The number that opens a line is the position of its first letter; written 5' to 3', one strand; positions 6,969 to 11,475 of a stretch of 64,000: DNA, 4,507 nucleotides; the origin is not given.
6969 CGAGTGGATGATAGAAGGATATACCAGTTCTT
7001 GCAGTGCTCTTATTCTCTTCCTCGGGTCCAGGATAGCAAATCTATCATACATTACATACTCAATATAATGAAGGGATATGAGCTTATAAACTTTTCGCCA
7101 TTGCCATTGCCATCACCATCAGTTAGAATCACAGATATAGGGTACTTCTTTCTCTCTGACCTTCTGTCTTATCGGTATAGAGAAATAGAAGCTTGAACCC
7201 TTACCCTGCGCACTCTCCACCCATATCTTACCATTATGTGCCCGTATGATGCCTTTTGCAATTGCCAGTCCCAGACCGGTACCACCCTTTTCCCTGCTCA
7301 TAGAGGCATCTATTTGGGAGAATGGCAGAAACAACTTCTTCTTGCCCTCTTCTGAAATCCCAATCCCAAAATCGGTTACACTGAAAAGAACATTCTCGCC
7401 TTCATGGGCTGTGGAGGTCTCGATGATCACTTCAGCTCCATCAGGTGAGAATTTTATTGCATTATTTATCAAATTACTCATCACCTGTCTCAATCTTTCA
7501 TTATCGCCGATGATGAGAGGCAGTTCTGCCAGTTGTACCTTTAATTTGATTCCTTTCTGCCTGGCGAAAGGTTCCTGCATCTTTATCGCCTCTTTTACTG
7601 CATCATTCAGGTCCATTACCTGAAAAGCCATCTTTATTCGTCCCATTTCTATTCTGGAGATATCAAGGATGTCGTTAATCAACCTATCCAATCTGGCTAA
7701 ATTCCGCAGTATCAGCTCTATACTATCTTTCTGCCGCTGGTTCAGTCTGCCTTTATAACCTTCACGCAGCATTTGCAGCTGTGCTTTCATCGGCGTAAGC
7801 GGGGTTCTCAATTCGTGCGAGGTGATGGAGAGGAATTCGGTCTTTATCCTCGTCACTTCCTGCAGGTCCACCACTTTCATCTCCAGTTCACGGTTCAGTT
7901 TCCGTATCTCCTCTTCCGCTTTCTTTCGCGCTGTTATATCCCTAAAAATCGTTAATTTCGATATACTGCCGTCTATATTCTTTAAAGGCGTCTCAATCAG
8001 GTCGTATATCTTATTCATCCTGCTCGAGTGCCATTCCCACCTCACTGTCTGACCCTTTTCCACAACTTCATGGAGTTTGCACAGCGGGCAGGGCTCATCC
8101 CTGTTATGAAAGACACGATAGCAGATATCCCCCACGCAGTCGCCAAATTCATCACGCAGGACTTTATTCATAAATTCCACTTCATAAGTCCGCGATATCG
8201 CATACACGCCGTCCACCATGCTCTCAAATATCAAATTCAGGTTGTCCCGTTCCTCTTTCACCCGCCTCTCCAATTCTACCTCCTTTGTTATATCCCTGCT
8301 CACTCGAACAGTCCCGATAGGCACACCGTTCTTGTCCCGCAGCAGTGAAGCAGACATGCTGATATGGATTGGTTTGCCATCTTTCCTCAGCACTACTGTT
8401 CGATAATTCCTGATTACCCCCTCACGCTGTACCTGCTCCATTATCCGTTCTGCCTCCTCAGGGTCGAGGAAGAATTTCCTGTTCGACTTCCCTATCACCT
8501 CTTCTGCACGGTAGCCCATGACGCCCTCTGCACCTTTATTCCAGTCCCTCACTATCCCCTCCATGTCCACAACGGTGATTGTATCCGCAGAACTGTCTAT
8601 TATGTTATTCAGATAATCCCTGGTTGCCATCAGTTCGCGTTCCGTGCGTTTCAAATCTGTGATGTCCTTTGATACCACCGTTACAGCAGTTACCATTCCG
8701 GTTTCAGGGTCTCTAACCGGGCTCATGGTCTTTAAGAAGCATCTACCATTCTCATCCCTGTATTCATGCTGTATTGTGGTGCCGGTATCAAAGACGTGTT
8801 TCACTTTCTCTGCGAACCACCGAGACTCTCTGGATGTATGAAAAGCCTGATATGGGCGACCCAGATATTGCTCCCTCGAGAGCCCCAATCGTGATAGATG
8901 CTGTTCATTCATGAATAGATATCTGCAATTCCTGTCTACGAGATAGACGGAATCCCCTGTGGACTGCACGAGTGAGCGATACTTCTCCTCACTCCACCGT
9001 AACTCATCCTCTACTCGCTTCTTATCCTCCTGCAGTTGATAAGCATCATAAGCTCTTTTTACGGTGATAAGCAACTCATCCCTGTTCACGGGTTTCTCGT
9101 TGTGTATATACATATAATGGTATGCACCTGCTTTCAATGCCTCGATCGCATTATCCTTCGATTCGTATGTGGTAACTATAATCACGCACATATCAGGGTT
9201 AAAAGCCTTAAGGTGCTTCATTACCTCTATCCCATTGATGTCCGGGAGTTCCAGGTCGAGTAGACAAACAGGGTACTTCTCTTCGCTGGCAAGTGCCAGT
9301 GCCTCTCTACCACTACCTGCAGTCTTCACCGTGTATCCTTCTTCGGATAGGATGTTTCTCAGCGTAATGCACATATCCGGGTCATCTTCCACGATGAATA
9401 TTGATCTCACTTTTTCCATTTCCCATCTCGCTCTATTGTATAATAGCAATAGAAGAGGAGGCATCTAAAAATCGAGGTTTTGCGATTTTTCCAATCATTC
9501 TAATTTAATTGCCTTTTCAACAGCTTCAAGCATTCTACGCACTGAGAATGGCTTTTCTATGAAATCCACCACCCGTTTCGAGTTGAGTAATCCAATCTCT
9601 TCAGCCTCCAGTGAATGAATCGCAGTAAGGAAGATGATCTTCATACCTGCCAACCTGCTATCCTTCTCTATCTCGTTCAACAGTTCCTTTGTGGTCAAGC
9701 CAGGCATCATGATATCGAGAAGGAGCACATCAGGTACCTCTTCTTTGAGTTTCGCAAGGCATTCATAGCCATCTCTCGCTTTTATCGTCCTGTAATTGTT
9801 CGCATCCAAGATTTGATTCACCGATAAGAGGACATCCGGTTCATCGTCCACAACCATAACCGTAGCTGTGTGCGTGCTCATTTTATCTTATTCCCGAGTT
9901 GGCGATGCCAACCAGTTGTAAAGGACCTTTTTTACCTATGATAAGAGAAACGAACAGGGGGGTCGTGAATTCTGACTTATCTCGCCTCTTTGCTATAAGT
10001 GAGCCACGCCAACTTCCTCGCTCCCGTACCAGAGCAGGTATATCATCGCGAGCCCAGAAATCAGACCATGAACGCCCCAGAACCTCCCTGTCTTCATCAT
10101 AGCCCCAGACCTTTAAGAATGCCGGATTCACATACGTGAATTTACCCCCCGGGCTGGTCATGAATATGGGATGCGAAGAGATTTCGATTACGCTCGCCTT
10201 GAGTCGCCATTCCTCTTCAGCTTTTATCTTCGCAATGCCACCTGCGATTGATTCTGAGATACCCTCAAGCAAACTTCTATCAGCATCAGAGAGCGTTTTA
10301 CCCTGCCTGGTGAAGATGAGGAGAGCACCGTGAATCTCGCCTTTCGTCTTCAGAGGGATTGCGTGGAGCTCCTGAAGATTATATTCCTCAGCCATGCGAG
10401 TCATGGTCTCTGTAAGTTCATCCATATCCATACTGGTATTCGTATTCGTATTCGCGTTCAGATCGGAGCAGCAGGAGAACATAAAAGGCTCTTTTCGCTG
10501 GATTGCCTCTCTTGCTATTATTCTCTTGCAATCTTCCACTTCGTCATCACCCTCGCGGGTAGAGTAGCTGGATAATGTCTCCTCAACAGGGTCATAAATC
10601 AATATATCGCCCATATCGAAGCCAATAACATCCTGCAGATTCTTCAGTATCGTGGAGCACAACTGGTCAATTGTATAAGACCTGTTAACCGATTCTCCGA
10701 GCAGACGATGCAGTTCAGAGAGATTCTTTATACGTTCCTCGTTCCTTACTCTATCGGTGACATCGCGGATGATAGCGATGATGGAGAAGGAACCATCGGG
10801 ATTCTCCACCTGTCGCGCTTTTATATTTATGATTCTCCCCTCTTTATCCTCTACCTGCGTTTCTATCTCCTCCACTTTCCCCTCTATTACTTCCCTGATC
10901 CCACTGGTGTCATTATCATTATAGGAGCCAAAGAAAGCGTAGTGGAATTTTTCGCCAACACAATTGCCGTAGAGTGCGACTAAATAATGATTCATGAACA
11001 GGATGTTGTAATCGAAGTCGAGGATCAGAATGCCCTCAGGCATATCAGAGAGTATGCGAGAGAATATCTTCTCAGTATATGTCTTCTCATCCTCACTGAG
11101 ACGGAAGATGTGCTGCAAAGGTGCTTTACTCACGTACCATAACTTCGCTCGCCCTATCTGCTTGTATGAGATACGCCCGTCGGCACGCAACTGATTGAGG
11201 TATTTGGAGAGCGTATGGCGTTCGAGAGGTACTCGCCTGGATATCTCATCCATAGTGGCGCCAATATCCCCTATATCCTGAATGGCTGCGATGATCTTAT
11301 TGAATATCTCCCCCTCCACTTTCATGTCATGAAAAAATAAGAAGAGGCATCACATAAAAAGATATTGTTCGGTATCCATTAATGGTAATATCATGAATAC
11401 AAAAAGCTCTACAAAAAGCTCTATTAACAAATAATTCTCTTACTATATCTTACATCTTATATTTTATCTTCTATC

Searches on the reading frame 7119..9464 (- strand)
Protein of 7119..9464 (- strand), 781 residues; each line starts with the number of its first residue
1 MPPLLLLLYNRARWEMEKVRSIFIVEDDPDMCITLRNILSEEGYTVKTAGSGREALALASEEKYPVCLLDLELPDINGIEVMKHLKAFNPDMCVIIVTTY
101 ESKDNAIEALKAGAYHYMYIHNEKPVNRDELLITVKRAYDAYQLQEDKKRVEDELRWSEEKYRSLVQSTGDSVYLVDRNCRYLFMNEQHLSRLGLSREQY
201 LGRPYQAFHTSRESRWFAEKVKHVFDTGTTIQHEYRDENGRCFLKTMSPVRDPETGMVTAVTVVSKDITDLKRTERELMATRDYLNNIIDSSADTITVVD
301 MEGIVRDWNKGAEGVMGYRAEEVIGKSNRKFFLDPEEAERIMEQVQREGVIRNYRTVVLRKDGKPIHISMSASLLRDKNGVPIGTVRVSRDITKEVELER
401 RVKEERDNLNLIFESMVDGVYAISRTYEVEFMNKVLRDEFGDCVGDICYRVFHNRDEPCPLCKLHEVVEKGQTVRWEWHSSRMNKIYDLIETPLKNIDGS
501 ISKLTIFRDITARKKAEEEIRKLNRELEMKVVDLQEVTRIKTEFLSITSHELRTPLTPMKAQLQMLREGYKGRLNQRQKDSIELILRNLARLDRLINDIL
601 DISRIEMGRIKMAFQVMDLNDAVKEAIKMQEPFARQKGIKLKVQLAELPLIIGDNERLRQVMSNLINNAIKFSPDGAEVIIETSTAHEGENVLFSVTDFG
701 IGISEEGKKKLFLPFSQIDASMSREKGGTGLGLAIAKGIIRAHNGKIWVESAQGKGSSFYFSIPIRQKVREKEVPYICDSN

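Call 21: search_protein_families(library=pfam, proteins=[window:7119-9464:-], max_evalue=0.001)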
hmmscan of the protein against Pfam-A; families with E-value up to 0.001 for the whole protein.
window:7119-9464:- (781 aa): 10 families
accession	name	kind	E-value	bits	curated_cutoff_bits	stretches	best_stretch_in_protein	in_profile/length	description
PF08448.16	PAS_4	-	1.9e-33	115.4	23.1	2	290-396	2-109/110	PAS fold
PF02518.31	HATPase_c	-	2.1e-29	102.6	26.4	1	653-766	1-110/111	Histidine kinase-, DNA gyrase B-, and HSP90-like ATPase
PF00072.30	Response_reg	-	4.2e-27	94.9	30.2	1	22-135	1-110/111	Response regulator receiver domain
PF13426.13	PAS_9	-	8e-27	94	27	2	294-394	2-103/103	PAS domain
PF00989.32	PAS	-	5.6e-21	75.1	22.6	2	285-392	3-113/113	PAS fold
PF00512.31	HisKA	-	9.2e-19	67.7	26.9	1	541-608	2-66/66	His Kinase A (phospho-acceptor) domain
PF13188.13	PAS_8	-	1.1e-12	47.8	21.8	0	160-212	1-54/65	PAS domain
PF13596.12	PAS_10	-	1.9e-09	38.5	22.1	1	166-268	5-105/106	PAS domain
PF08447.18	PAS_3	-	3.6e-09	37.2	25.6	1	307-385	3-85/89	PAS fold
PF14501.12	HATPase_c_5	-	0.00014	22.2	22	0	658-754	6-93/102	GHKL domain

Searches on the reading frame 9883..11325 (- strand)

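Call 21: search_protein_families(library=pfam, proteins=[window:9883-11325:-], max_evalue=0.001)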
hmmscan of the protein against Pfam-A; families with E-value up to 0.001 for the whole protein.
window:9883-11325:- (480 aa): 8 families
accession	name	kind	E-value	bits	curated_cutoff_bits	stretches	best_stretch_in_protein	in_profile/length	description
PF13426.13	PAS_9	-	1.3e-15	58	27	2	385-471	2-93/103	PAS domain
PF13188.13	PAS_8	-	2e-13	50.1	21.8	1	377-428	4-55/65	PAS domain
PF08448.16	PAS_4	-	7.5e-13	49.1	23.1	2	93-194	2-110/110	PAS fold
PF00989.32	PAS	-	3.8e-09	37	22.6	1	379-473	6-108/113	PAS fold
PF13185.12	GAF_2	-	9.6e-07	29.5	28.6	1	218-362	3-133/136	GAF domain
PF12860.13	PAS_7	-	6.7e-06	26.7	27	0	141-197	61-115/115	PAS fold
PF13492.12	GAF_3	-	1.4e-05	25.9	27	1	219-365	2-128/129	GAF domain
PF01590.32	GAF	-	0.00078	20.4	22.4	0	219-362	2-131/133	GAF domain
